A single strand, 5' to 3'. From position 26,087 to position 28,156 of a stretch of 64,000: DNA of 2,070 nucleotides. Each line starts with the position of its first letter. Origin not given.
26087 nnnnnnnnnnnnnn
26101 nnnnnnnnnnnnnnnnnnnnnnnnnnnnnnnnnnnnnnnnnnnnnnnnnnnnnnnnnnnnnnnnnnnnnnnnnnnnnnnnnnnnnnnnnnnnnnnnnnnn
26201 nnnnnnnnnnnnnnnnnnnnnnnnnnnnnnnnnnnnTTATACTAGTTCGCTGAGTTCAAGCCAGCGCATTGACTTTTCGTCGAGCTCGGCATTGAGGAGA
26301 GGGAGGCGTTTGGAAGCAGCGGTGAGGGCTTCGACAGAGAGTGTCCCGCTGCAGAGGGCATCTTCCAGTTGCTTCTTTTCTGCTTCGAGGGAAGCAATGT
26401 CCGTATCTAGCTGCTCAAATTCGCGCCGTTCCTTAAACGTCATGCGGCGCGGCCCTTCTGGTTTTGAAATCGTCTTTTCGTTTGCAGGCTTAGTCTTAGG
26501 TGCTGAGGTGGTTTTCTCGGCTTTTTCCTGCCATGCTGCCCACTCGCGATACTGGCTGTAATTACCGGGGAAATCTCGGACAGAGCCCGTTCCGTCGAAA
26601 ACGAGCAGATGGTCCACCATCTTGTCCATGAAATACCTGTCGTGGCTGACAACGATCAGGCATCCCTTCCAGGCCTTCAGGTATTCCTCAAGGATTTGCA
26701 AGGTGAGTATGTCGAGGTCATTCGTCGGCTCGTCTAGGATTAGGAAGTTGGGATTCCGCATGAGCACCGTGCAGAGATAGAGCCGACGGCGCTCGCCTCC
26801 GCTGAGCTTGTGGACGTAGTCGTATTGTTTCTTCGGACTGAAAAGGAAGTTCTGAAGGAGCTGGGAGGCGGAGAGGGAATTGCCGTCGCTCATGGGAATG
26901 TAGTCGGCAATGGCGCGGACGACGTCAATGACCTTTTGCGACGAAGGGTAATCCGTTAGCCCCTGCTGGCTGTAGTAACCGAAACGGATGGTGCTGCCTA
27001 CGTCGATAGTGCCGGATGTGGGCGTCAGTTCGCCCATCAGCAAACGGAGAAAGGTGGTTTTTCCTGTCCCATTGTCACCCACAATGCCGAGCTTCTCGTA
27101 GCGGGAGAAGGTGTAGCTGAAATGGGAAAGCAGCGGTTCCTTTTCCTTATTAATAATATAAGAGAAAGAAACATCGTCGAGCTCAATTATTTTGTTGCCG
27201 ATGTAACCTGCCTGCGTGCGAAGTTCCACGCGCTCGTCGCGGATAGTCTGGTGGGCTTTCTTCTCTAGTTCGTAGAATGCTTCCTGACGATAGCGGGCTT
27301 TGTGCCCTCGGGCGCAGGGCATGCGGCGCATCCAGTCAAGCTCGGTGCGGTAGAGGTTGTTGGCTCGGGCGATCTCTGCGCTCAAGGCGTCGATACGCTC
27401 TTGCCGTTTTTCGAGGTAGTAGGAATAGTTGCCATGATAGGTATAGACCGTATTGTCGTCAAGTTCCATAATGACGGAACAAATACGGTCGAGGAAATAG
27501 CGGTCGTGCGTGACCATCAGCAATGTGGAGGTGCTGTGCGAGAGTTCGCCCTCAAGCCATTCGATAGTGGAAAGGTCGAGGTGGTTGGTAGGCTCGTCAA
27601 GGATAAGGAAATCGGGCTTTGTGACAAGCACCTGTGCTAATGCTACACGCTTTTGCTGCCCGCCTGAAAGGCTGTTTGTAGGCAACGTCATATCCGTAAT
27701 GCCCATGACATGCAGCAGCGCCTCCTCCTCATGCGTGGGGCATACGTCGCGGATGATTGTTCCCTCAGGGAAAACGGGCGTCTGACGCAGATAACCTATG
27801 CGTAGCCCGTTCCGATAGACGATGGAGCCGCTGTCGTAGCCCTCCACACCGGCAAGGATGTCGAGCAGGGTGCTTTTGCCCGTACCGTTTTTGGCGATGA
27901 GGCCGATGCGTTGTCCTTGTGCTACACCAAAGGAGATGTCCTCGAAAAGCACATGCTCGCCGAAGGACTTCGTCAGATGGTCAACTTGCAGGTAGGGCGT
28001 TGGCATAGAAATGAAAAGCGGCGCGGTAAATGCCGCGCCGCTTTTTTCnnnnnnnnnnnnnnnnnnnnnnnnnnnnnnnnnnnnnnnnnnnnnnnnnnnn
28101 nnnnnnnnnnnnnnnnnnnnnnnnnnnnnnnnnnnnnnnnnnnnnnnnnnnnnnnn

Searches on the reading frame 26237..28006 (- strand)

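Call 31: search_protein_families(library=pfam, proteins=[window:26237-28006:-], max_evalue=0.0001)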
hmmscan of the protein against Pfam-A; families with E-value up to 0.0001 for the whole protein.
window:26237-28006:- (589 aa): 7 families
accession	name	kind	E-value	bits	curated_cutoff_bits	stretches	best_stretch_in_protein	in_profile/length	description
PF00005.33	ABC_tran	-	8.3e-49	166.1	25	2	22-141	2-137/137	ABC transporter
PF16326.10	ABC_tran_CTD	-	3.8e-17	62.7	32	1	521-587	1-69/69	ABC transporter C-terminal domain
PF13304.12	AAA_21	-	8.3e-15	56.1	27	0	307-361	3-63/304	AAA domain, putative AbiEii toxin, Type IV TA system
PF12848.13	ABC_tran_Xtn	-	5.7e-12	46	25.9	1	181-256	2-79/85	ABC transporter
PF02463.25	SMC_N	-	2.9e-10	40.4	40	0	380-468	123-210/220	RecF/RecN/SMC N terminal domain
PF00006.31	ATP-synt_ab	-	5.8e-05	23.3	29.5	0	23-55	6-38/213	ATP synthase alpha/beta family, nucleotide-binding domain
PF13555.12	AAA_29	-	6.4e-05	23.1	27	0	34-50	25-41/61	P-loop containing region of AAA domain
